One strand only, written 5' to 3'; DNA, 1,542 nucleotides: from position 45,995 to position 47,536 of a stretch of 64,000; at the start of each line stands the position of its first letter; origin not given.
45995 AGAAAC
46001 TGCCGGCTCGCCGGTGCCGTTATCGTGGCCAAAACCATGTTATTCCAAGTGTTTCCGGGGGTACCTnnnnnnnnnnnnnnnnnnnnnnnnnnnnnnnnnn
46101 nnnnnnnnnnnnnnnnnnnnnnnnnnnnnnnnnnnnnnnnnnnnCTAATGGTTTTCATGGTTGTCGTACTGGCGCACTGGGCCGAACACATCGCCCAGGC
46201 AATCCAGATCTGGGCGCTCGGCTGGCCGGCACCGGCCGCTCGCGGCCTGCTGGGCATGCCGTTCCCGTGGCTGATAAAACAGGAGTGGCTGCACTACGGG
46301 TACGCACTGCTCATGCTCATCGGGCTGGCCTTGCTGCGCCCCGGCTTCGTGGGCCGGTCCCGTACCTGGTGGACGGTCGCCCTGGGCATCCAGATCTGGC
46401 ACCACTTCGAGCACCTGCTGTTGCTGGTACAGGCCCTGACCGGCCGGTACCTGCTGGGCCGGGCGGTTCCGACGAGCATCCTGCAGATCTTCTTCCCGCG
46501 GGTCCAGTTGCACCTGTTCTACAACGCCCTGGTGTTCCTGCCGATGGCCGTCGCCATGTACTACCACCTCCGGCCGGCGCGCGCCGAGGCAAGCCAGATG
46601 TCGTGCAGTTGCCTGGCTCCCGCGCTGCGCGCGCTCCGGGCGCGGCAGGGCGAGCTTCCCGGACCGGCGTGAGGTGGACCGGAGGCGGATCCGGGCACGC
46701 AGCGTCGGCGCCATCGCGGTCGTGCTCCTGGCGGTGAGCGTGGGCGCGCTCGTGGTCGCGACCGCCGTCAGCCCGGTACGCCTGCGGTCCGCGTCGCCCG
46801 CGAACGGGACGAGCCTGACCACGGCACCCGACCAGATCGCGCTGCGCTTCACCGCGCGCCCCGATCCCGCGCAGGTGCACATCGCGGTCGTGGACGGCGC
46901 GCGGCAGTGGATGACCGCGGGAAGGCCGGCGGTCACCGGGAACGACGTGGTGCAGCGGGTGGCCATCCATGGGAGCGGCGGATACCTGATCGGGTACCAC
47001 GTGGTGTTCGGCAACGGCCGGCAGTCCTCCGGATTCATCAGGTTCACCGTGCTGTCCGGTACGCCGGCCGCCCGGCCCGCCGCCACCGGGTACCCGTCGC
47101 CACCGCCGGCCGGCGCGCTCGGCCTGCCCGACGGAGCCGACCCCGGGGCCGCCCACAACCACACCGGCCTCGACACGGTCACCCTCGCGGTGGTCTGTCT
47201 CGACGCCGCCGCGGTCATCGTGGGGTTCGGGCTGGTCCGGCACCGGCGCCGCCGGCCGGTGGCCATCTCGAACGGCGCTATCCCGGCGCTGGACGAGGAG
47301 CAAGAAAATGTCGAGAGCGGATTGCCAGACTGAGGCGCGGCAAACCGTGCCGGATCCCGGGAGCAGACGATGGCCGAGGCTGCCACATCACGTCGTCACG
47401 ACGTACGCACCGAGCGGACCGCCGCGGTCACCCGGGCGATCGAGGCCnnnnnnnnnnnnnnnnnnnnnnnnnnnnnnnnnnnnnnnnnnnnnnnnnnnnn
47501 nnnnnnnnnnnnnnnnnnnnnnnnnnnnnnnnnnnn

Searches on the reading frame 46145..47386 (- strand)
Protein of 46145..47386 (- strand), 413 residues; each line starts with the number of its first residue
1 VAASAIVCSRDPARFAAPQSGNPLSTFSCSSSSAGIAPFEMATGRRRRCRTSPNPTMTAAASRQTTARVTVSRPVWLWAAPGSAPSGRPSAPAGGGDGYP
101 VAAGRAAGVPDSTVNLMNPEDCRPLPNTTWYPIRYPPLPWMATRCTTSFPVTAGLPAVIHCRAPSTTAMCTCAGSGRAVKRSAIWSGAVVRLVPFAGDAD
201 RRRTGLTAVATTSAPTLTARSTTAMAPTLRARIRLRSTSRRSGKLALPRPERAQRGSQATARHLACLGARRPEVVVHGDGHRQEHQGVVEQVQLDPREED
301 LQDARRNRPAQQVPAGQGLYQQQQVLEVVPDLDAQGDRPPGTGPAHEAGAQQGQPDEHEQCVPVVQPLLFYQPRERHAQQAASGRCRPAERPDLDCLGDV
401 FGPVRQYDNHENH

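Call 8: search_protein_families(library=pfam, proteins=[window:46145-47386:-], max_evalue=0.01)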
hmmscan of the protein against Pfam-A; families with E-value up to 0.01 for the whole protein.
window:46145-47386:- (413 aa): 0 families

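Call 26: search_protein_families(library=ncbifam, proteins=[window:46145-47386:-], max_evalue=0.01)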
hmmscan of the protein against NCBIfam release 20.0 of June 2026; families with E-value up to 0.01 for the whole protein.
window:46145-47386:- (413 aa): 0 families

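Call 29: search_solved_structures(query=window:46145-47386:-, max_evalue=1)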
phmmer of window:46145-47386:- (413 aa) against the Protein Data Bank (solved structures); distinct sequences matched with E-value up to 1: 0.
